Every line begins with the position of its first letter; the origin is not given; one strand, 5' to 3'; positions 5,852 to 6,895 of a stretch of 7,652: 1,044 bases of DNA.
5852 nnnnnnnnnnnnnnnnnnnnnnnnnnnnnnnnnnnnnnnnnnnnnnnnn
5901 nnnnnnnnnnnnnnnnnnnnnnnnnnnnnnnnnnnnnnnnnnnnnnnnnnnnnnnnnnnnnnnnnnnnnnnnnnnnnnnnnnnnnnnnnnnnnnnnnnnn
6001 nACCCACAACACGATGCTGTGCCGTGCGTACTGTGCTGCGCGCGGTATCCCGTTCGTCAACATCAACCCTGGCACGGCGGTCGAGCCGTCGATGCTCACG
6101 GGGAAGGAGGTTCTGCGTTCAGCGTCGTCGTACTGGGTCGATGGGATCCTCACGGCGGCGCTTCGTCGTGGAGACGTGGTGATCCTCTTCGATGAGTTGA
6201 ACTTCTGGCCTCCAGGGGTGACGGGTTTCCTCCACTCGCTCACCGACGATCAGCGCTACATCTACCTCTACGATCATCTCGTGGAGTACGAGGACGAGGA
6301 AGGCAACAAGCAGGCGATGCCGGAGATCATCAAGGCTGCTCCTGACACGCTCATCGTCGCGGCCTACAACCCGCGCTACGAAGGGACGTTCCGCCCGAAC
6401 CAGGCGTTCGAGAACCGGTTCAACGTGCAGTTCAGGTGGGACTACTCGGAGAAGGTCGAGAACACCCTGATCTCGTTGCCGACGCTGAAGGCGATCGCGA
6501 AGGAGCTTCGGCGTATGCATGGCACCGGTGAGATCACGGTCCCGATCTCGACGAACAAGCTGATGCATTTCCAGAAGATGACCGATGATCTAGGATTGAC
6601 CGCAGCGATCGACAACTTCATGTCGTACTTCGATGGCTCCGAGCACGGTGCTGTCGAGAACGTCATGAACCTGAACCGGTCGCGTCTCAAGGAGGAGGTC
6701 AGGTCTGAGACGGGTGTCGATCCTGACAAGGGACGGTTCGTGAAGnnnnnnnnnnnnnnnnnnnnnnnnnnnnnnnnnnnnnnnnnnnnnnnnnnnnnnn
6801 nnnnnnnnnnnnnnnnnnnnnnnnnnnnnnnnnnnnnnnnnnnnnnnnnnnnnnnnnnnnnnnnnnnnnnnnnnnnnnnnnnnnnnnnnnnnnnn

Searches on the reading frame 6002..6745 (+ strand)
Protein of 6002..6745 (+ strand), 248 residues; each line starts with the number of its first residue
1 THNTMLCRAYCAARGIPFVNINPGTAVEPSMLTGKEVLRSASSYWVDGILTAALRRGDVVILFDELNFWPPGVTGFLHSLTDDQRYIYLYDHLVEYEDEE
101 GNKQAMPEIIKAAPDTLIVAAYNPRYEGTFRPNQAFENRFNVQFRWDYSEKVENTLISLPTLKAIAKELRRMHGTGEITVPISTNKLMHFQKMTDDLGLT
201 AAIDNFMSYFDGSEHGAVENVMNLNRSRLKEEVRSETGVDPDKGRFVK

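Call 29: search_dna_similar(query=window:6002-6745:+, collection=phages, mode=protein, max_rows=25, max_evalue=0.001)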
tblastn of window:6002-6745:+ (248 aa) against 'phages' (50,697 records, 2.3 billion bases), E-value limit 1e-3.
Records with a match: 21; places in all: 21; records where one place covers at least 80% of the query: 20.
Best place of each record, by identity: <60% 21.
By first word of the organism name: Gordonia 18; Brevibacterium 2; Staphylococcus 1.
By host as written in the record: Gordonia rubripertincta NRRL B-16540 9; Gordonia terrae 3612 4; - 2; Gordonia malaquae CON67 2; Brevibacterium fuscum NRRL B-14687 SEA 2; Gordonia rubripertincta NRRL B-16540 SEA 1; Staphylococcus aureus 1.
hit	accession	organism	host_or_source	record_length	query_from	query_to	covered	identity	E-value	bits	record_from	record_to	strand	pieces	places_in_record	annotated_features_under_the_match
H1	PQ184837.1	Gordonia phage ScarletRaider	Gordonia rubripertincta NRRL B-16540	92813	1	215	87%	41.7%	6e-40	152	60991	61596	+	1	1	72: AAA-ATPase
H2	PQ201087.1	Gordonia phage UBSmoodge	soil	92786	1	215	87%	41.7%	8e-40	151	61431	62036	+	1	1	74: AAA-ATPase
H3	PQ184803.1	Gordonia phage FlyingTortilla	Gordonia rubripertincta NRRL B-16540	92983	1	215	87%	41.7%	8e-40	151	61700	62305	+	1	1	73: AAA-ATPase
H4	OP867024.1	Gordonia phage Hanem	Gordonia rubripertincta NRRL B-16540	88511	1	218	88%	40.6%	9e-40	151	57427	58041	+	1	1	71: AAA ATPase domain protein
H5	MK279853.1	Gordonia phage Gray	Gordonia rubripertincta NRRL B-16540 SEA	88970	1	218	88%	40.6%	9e-40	151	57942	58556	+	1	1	72: AAA-ATPase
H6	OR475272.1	Gordonia Phage Schomber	Gordonia rubripertincta NRRL B-16540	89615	1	218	88%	40.6%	9e-40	151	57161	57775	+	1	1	70: AAA-ATPase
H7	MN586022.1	Gordonia phage Chidiebere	Gordonia rubripertincta NRRL B-16540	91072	1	218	88%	40.6%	9e-40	151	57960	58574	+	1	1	72: AAA-ATPase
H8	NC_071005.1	Gordonia phage Chidiebere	Gordonia rubripertincta NRRL B-16540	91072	1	218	88%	40.6%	9e-40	151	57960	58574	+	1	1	72: porphyrin biosynthesis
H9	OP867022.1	Gordonia phage Kabocha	Gordonia rubripertincta NRRL B-16540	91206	1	218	88%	40.6%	9e-40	151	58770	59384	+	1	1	73: AAA-ATPase domain protein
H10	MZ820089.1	Gordonia phage ChisanaKitsune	Gordonia rubripertincta NRRL B-16540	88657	1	218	88%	40.6%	2e-39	150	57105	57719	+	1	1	69: AAA-ATPase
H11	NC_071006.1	Gordonia phage ChisanaKitsune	Gordonia rubripertincta NRRL B-16540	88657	1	218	88%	40.6%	2e-39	150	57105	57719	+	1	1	69: porphyrin biosynthesis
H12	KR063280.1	Gordonia phage GMA6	Gordonia malaquae CON67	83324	9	233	91%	38.9%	2e-36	142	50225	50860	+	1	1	ATPase family protein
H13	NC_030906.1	Gordonia phage GMA6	Gordonia malaquae CON67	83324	9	233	91%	38.9%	2e-36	142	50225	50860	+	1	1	porphyrin biosynthesis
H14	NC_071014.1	Brevibacterium phage Cantare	Brevibacterium fuscum NRRL B-14687 SEA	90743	9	233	91%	35.7%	2e-36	141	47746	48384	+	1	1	55: porphyrin biosynthesis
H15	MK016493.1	Brevibacterium phage Cantare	Brevibacterium fuscum NRRL B-14687 SEA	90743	9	233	91%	35.7%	2e-36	141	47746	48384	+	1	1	55: AAA-ATPase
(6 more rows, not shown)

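Call 31: get_annotated_region(hit=H13, flank=7000)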
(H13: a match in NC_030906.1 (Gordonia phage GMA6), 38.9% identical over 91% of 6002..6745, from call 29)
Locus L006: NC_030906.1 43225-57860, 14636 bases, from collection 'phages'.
description: Gordonia phage GMA6, complete genome.
organism: Gordonia phage GMA6 (NCBI taxid 1647285)
taxonomy: Viruses; Duplodnaviria; Heunggongvirae; Uroviricota; Caudoviricetes; Bendigovirus; Bendigovirus GMA6
host: Gordonia malaquae CON67; source: activated sludge wastewater; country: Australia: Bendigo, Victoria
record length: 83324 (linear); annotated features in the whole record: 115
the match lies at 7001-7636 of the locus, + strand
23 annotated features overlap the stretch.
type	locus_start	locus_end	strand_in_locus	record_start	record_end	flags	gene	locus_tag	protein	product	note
CDS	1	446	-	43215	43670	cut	-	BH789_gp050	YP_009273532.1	endonuclease VII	Orf50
CDS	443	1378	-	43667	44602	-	-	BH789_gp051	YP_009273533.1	DNA primase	Orf51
CDS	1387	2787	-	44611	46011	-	-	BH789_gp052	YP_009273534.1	putative helicase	Orf52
CDS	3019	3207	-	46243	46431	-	-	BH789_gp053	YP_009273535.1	hypothetical protein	Orf53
CDS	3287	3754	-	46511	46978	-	-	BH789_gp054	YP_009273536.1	hypothetical protein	Orf54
CDS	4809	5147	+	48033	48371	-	-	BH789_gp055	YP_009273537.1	hypothetical protein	Orf55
CDS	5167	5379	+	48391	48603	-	-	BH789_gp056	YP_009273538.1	hypothetical protein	Orf56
CDS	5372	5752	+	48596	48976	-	-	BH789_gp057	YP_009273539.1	hypothetical protein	Orf57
CDS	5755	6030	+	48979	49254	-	-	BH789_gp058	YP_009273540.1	hypothetical protein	Orf58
CDS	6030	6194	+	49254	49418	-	-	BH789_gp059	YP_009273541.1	hypothetical protein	Orf59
CDS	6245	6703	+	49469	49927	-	-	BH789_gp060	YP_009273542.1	hypothetical protein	Orf60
CDS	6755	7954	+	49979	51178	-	-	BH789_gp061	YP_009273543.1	porphyrin biosynthesis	Orf61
CDS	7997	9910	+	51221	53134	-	-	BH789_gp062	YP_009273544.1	putative von Willebrand factor protein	Orf62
CDS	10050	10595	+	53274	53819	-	-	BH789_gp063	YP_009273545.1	hypothetical protein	Orf63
CDS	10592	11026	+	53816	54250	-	-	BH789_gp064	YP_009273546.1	hypothetical protein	Orf64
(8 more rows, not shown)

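Call 32: get_annotated_region(hit=H14, flank=7000)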
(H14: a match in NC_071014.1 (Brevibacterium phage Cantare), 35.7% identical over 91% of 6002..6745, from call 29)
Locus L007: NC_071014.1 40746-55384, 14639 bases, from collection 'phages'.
description: Brevibacterium phage Cantare, complete genome.
organism: Brevibacterium phage Cantare (NCBI taxid 2338395)
taxonomy: Viruses; Duplodnaviria; Heunggongvirae; Uroviricota; Caudoviricetes; Cantarevirus; Cantarevirus cantare
host: Brevibacterium fuscum NRRL B-14687 SEA; source: soil; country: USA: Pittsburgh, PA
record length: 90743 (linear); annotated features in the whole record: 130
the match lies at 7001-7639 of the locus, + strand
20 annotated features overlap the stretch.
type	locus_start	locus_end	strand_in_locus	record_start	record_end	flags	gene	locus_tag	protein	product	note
CDS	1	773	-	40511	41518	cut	45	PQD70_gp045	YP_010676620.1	primase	DnaG primase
CDS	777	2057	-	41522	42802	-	46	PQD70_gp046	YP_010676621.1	DnaB-like replicative helicase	DnaB dsDNA helicase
CDS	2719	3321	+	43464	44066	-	47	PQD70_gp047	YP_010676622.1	hypothetical protein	-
CDS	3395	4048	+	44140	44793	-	48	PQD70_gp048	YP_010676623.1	deoxynucleoside monophosphate kinase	-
CDS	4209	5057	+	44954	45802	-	49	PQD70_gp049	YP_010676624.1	thymidylate synthase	ThyX thymidylate synthase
CDS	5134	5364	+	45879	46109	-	50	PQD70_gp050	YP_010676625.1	hypothetical protein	-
CDS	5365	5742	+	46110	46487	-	51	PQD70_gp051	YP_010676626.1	pyrophosphatase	MazG nucleotide pyrophosphohydrolase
CDS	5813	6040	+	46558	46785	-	52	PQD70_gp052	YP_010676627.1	hypothetical protein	-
CDS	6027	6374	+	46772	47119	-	53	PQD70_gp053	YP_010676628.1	hypothetical protein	-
CDS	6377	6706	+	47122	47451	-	54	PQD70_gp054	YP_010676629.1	hypothetical protein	-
CDS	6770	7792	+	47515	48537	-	55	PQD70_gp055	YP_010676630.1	porphyrin biosynthesis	-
CDS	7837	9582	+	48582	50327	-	56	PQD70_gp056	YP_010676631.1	hypothetical protein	-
CDS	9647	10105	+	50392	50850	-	57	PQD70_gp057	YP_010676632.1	hypothetical protein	-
CDS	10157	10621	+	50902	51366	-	58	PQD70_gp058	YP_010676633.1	hypothetical protein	-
CDS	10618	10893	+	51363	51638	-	59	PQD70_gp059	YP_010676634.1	hypothetical protein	-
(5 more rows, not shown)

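Call 40: find_homologous_proteins(query=window:6002-6745:+, max_evalue=1e-20)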
Query window:6002-6745:+ (248 aa): 30 proteins with E <= 1e-20 among 572 candidates.
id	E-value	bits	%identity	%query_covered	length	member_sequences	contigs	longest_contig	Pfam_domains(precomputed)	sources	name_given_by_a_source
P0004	3.7e-138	477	84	99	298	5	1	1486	PF00004.36,PF07728.21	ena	-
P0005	1.2e-135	469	82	99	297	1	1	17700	PF07728.21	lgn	-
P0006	4.9e-135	467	83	99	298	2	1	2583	PF00004.36,PF07728.21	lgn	-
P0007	1.2e-134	466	82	99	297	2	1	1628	PF00004.36,PF07728.21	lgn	-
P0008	2.6e-134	464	82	99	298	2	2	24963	PF07728.21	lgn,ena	-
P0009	4.3e-133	460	81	99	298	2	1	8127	PF07728.21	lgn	-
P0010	5.7e-133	460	82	99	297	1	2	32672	PF07728.21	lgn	-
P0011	1.0e-132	459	80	99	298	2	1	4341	PF07728.21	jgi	jgi:nitric oxide reductase NorQ protein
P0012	1.6e-132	459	80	99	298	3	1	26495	PF07728.21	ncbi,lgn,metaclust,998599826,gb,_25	metaclust:\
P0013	4.0e-132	457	80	99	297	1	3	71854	PF00004.36,PF07728.21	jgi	jgi:nitric oxide reductase NorQ protein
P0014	1.4e-131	455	80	99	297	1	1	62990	PF07728.21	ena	-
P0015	1.6e-130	452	80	99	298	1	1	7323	PF07728.21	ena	-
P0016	2.9e-129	448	78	99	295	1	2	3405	PF07728.21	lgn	-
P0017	9.4e-129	446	79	99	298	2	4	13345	PF00004.36,PF07728.21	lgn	-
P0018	1.2e-127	443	75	99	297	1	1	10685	PF00004.36,PF07728.21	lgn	-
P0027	1.4e-122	426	75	99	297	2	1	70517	PF00004.36,PF07728.21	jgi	jgi:nitric oxide reductase NorQ protein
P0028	4.9e-121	421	72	99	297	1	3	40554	PF07728.21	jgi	jgi:MoxR-like ATPase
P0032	1.4e-117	410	72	99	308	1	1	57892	PF07728.21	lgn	-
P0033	7.0e-115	401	70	99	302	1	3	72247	PF00004.36,PF07728.21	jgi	jgi:MoxR-like ATPase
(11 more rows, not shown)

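Call 42: find_related_loci(query=A3, collection=metagenome_contigs, flank=10000)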
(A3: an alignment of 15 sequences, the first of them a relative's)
Query A3 (298 aa) in metagenome_contigs; peptide patterns used: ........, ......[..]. (x = any residue, [..] = any of these).
137 stretches matched a pattern; 5 encode a relative of the query (tblastn E <= 1e-3); 5 distinct loci.
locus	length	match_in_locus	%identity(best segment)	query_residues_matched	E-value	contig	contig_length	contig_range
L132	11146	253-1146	81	1-298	5e-177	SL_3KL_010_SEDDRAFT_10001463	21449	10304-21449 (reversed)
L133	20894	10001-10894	81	1-298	3e-174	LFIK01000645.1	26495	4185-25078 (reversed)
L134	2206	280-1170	79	1-297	0e+0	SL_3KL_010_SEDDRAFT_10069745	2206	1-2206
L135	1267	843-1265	82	2-142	6e-85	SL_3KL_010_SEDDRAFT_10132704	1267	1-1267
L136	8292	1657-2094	30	35-192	1e-13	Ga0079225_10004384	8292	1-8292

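Call 43: find_encoding_contigs(protein=P0013, flank=10000, max_places=1)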
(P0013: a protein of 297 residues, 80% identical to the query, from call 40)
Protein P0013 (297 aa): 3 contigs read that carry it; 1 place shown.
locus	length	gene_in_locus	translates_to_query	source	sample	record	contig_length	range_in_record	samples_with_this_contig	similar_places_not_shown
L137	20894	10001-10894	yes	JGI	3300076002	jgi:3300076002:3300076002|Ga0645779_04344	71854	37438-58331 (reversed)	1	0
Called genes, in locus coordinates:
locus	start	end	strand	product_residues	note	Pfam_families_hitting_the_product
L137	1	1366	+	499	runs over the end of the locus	-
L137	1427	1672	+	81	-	-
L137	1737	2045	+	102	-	-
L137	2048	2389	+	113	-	-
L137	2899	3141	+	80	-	-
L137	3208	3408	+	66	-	-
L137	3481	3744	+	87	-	-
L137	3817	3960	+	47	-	-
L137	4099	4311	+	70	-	-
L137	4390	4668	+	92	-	-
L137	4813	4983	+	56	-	-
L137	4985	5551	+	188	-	-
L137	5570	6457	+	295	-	-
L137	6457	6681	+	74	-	-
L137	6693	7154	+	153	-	PF08719:NADAR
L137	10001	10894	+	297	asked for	PF00004:AAA (weak), PF07728:AAA_5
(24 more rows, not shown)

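Call 44: find_encoding_contigs(protein=P0014, flank=10000, max_places=1)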
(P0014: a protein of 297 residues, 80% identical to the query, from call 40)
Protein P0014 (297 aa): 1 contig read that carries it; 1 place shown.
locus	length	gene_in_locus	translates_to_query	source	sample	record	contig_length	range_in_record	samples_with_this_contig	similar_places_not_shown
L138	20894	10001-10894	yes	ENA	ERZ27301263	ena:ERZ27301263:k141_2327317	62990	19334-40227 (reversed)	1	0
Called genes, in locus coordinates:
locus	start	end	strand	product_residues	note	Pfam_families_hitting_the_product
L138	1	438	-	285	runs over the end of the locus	PF01807:Zn_ribbon_DnaG (weak), PF13155:Toprim_2, PF13662:Toprim_4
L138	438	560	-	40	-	-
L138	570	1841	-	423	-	PF13481:AAA_25 (weak), PF03796:DnaB_C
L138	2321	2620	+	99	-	-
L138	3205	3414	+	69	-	-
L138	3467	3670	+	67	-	-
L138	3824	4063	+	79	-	-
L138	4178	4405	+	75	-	-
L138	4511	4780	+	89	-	-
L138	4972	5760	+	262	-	-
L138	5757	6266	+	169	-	-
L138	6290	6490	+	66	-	-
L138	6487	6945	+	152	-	PF03767:Acid_phosphat_B, PF25109:HAD_PNKP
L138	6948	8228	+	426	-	PF13912:zf-C2H2_6 (weak)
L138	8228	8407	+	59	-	-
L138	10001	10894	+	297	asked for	PF07728:AAA_5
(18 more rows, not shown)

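Call 45: find_encoding_contigs(protein=P0027, flank=10000, max_places=1)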
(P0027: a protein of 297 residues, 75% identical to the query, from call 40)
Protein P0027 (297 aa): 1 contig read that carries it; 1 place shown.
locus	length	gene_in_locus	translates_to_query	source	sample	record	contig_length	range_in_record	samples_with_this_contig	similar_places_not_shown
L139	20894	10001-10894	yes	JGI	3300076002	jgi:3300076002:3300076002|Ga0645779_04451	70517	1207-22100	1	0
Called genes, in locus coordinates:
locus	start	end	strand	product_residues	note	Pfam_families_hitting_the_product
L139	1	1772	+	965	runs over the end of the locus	PF00395:SLH (weak)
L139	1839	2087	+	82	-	-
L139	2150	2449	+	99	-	-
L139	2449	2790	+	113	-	-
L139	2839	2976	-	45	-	-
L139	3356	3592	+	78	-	-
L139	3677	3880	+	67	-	-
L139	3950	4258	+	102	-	-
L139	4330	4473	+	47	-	-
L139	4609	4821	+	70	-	-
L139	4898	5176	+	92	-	-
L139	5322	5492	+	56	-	-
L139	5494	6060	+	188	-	-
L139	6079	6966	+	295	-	-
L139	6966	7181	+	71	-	-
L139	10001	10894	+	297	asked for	PF00004:AAA (weak), PF07728:AAA_5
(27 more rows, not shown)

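Call 46: find_encoding_contigs(protein=P0033, flank=10000, max_places=1)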
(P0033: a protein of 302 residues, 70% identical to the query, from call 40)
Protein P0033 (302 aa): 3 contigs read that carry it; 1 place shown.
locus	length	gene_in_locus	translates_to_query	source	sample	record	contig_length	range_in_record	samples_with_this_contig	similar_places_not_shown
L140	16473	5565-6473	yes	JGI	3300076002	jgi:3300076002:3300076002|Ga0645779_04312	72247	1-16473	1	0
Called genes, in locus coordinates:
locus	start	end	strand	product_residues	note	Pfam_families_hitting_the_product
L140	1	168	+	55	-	?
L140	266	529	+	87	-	-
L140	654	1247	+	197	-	-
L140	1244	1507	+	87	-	PF02467:Whib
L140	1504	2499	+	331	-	-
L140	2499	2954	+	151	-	PF08719:NADAR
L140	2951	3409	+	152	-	PF03767:Acid_phosphat_B, PF12710:HAD (faint), PF25109:HAD_PNKP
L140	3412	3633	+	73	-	-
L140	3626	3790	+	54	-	-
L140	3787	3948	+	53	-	-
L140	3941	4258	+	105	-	-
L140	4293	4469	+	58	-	-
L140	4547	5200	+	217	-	-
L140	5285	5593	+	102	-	-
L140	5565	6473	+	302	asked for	PF00004:AAA (weak), PF07728:AAA_5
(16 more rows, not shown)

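Call 51: find_encoding_contigs(protein=P0010, flank=10000, max_places=1)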
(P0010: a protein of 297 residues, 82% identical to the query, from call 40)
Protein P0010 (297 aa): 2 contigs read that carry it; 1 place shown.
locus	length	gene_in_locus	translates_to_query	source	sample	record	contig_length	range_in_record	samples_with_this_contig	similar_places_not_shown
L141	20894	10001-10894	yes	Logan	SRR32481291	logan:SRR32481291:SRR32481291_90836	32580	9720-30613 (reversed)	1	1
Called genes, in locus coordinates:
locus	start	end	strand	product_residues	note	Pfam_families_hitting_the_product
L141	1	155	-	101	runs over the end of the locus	-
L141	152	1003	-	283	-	PF01807:Zn_ribbon_DnaG (weak), PF13155:Toprim_2, PF13662:Toprim_4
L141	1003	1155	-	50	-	-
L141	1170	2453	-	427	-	PF13481:AAA_25 (weak), PF03796:DnaB_C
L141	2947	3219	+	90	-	-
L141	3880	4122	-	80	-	-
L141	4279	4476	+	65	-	-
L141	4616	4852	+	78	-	-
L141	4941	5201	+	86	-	-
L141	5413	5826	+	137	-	PF03767:Acid_phosphat_B (faint), PF24694:LNS2_PITM1-3, PF25109:HAD_PNKP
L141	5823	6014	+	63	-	-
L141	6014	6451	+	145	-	-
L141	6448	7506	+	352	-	-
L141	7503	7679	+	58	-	-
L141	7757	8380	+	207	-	-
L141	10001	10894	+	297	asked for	PF07728:AAA_5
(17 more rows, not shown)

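Call 52: find_encoding_contigs(protein=P0008, flank=10000, max_places=1)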
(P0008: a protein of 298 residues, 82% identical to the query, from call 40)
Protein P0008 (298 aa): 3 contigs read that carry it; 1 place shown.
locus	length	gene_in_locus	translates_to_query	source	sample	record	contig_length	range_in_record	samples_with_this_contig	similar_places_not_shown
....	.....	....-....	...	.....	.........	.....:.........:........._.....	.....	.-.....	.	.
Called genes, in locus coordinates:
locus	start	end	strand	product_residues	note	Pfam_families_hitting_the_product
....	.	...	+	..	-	?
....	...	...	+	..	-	-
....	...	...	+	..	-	-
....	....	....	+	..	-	-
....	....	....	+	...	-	-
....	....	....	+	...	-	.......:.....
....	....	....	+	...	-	-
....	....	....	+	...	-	-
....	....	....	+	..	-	-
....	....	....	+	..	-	-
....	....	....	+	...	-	-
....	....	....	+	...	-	-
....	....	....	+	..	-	-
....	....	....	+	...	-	-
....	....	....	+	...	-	-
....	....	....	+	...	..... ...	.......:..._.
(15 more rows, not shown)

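Call 53: find_encoding_contigs(protein=P0032, flank=10000, max_places=1)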
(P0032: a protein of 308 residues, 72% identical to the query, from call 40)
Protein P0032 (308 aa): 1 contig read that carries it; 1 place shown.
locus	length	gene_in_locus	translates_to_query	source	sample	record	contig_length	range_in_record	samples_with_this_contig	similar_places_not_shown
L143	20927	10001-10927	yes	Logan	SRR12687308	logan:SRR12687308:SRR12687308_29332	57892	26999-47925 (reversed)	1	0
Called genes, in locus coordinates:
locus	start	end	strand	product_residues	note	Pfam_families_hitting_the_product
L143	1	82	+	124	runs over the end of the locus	-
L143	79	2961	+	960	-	PF00395:SLH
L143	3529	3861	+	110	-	-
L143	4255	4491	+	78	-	-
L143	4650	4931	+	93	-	-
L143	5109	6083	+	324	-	-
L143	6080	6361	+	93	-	-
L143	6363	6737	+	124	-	-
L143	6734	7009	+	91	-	-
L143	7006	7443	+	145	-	-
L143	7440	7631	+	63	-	-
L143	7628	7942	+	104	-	-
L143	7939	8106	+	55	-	-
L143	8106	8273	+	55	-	-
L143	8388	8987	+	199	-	-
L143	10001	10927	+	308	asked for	PF07728:AAA_5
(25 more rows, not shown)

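Call 54: find_encoding_contigs(protein=P0028, flank=10000, max_places=1)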
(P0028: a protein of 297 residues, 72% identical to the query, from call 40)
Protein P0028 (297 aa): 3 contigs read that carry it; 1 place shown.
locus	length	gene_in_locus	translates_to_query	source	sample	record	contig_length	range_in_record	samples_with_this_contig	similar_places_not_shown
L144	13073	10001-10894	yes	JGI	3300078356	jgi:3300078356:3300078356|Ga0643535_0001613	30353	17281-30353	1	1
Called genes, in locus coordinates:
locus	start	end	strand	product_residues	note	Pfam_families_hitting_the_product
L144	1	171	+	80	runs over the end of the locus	-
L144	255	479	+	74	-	-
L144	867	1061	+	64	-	-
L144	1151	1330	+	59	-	-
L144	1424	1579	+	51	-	-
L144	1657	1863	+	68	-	-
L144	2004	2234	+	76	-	-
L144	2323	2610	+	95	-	PF13404:HTH_AsnC-type (faint)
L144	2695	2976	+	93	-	-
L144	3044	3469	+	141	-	-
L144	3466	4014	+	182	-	-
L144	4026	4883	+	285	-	-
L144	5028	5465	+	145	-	-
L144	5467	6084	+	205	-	-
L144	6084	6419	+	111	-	-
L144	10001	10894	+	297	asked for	PF07728:AAA_5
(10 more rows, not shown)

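Call 73: find_related_loci(query=A3, collection=genome_contigs, flank=10000)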
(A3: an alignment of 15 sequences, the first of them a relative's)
Query A3 (298 aa) in genome_contigs; peptide patterns used: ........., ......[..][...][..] (x = any residue, [..] = any of these).
34 stretches matched a pattern, but none encodes a relative of the query by tblastn (E <= 1e-3).

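Call 93: find_encoding_contigs(protein=P0005, flank=10000, max_places=1)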
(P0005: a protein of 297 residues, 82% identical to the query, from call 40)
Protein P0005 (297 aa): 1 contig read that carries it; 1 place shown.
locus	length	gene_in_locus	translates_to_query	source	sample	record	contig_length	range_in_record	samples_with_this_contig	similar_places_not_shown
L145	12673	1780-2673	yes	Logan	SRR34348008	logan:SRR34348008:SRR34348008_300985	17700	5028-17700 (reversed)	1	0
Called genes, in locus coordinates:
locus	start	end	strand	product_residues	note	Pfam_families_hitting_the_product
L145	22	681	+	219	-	-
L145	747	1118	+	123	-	-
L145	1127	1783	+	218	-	-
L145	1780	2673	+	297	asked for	PF07728:AAA_5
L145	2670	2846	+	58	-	-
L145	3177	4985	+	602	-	-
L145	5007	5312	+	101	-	PF01381:HTH_3, PF12844:HTH_19, PF13560:HTH_31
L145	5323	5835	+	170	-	-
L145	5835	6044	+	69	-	-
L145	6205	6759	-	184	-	-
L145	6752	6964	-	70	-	PF23809:Phage_holin_9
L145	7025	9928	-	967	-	PF00395:SLH (faint)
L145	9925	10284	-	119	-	-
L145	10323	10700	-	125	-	PF23140:Gp80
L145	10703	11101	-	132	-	PF23140:Gp80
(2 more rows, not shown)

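Call 94: find_encoding_contigs(protein=P0009, flank=10000, max_places=1)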
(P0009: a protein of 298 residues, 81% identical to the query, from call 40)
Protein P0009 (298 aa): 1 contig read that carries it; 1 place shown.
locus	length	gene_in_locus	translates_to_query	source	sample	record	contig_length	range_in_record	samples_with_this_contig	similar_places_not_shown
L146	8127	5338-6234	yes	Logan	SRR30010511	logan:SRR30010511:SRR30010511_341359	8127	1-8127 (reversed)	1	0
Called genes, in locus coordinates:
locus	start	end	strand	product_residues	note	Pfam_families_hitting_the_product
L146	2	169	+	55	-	?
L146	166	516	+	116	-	-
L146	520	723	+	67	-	-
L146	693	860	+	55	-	-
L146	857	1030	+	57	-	-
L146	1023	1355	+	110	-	-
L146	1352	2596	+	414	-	-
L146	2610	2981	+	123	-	-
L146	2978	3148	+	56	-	-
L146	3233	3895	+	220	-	-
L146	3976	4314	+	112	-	-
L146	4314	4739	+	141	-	-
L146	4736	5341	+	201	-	-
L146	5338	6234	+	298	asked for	PF07728:AAA_5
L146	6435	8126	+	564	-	?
